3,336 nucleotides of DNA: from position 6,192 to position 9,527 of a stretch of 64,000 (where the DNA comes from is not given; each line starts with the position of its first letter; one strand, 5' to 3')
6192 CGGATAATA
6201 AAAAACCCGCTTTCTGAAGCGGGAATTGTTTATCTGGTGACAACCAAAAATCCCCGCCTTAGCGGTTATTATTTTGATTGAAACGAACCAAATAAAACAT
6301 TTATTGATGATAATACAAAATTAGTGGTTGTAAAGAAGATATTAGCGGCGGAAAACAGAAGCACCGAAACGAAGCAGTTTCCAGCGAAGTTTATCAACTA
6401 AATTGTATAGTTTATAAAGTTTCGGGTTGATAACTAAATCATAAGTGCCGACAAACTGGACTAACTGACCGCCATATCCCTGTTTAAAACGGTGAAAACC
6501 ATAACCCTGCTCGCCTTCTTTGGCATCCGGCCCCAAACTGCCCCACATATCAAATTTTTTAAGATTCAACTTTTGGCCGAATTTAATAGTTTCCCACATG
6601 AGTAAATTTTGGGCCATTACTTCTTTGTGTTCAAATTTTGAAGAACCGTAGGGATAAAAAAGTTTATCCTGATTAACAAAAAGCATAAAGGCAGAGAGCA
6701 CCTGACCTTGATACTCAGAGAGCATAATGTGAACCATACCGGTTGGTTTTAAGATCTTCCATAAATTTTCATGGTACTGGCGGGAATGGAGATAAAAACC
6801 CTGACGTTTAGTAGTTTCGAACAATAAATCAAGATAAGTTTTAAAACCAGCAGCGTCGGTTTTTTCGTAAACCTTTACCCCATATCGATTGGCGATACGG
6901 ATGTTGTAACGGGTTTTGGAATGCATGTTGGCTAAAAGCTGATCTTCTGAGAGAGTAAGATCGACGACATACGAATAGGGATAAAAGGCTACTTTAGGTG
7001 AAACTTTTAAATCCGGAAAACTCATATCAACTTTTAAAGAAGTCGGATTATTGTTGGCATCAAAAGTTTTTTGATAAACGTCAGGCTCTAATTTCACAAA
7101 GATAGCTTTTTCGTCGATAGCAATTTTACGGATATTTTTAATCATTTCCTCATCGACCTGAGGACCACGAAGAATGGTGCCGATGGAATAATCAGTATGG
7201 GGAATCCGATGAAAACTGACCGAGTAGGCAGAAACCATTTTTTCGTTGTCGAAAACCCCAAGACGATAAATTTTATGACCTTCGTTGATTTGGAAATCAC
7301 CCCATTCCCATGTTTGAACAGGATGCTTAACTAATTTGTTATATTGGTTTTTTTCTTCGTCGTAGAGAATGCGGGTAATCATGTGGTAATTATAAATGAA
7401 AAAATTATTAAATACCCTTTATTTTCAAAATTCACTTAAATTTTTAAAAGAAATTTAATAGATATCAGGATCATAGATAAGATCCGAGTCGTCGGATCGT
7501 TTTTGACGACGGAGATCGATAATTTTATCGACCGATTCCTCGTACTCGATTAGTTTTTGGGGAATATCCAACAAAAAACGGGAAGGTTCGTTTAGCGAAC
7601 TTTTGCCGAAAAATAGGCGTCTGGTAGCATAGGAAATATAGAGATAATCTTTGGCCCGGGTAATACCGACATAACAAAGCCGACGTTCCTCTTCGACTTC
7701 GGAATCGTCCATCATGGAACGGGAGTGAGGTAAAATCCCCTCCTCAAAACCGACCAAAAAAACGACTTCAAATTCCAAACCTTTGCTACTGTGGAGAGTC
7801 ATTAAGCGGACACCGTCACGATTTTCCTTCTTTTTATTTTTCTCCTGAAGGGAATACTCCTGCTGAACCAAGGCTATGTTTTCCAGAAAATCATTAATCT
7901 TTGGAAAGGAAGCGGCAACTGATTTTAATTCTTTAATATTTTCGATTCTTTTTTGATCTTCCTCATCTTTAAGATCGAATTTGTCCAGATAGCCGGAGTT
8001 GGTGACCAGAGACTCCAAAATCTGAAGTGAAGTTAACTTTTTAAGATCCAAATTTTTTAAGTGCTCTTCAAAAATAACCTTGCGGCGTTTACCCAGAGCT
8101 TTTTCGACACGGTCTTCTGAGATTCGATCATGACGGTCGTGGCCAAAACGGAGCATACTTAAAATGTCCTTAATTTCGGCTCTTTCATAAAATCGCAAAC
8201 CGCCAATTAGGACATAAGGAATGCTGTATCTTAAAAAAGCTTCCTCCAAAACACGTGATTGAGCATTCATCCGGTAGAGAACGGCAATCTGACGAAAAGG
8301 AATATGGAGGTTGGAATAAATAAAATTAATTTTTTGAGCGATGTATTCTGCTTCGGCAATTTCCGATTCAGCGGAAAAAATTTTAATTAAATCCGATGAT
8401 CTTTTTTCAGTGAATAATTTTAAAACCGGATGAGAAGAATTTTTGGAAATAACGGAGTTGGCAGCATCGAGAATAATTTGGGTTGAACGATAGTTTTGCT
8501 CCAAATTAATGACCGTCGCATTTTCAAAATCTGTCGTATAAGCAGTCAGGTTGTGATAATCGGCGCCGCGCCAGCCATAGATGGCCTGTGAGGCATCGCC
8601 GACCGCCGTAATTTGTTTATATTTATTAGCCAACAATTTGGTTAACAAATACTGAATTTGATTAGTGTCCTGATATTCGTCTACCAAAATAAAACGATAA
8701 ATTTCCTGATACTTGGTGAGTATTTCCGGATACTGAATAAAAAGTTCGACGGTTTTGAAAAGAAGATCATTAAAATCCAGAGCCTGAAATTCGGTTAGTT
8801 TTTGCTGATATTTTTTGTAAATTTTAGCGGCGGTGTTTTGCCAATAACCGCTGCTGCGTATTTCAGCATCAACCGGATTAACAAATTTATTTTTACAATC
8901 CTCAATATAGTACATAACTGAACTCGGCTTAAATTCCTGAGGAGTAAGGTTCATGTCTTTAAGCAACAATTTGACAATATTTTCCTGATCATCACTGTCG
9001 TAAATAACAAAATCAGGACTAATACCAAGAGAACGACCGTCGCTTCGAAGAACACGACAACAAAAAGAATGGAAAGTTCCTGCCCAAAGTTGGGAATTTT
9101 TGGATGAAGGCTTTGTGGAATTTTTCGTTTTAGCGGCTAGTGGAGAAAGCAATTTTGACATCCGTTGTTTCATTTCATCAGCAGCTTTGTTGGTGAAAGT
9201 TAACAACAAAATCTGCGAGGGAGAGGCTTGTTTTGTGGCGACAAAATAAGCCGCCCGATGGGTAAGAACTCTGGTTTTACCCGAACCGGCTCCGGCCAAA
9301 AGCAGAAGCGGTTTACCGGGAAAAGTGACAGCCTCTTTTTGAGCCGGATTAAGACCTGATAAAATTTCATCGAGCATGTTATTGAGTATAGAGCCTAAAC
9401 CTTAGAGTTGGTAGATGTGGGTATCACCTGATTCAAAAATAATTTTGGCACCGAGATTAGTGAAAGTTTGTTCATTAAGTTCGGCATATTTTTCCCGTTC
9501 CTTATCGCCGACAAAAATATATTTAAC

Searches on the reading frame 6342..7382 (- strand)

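Call 9: search_protein_families(library=pfam, proteins=[window:6342-7382:-], max_evalue=0.001)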
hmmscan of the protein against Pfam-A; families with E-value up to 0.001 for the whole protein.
window:6342-7382:- (346 aa): 2 families
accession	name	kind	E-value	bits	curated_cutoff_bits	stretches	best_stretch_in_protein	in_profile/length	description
PF02388.22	FemAB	-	2.2e-33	116.1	24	2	18-221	15-235/406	FemAB family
PF13480.13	Acetyltransf_6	-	3e-12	47.3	22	1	155-281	1-136/143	Acetyltransferase (GNAT) domain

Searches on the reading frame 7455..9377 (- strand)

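Call 6: search_protein_families(library=pfam, proteins=[window:7455-9377:-], max_evalue=0.01)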
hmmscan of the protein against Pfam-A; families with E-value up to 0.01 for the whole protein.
window:7455-9377:- (640 aa): 9 families
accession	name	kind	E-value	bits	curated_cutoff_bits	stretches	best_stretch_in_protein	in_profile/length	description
PF00580.27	UvrD-helicase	-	3.6e-87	292.9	23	1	9-284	1-270/271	UvrD/REP helicase N-terminal domain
PF13361.12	UvrD_C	-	3.8e-60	204.6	25.6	2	462-585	231-349/350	UvrD-like helicase C-terminal domain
PF13245.12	AAA_19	-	2.1e-23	83.4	25.1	1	13-268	1-132/134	AAA domain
PF13538.12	UvrD_C_2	-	2.6e-09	37.2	27.4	1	523-581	2-51/52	UvrD-like helicase C-terminal domain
PF01443.25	Viral_helicase1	-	2e-06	28.2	21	0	517-581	171-226/228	Viral superfamily 1 RNA helicase core domain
PF13604.12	AAA_30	-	3e-05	24.3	27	1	9-74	2-67/191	AAA domain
PF13086.12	AAA_11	-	0.00051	20.3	27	1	9-88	2-82/257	AAA domain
PF00270.35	DEAD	-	0.0018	18.5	26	1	11-95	2-87/167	DEAD/DEAH box helicase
PF13087.12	AAA_12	-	0.0033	17.4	27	0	505-581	120-190/195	AAA domain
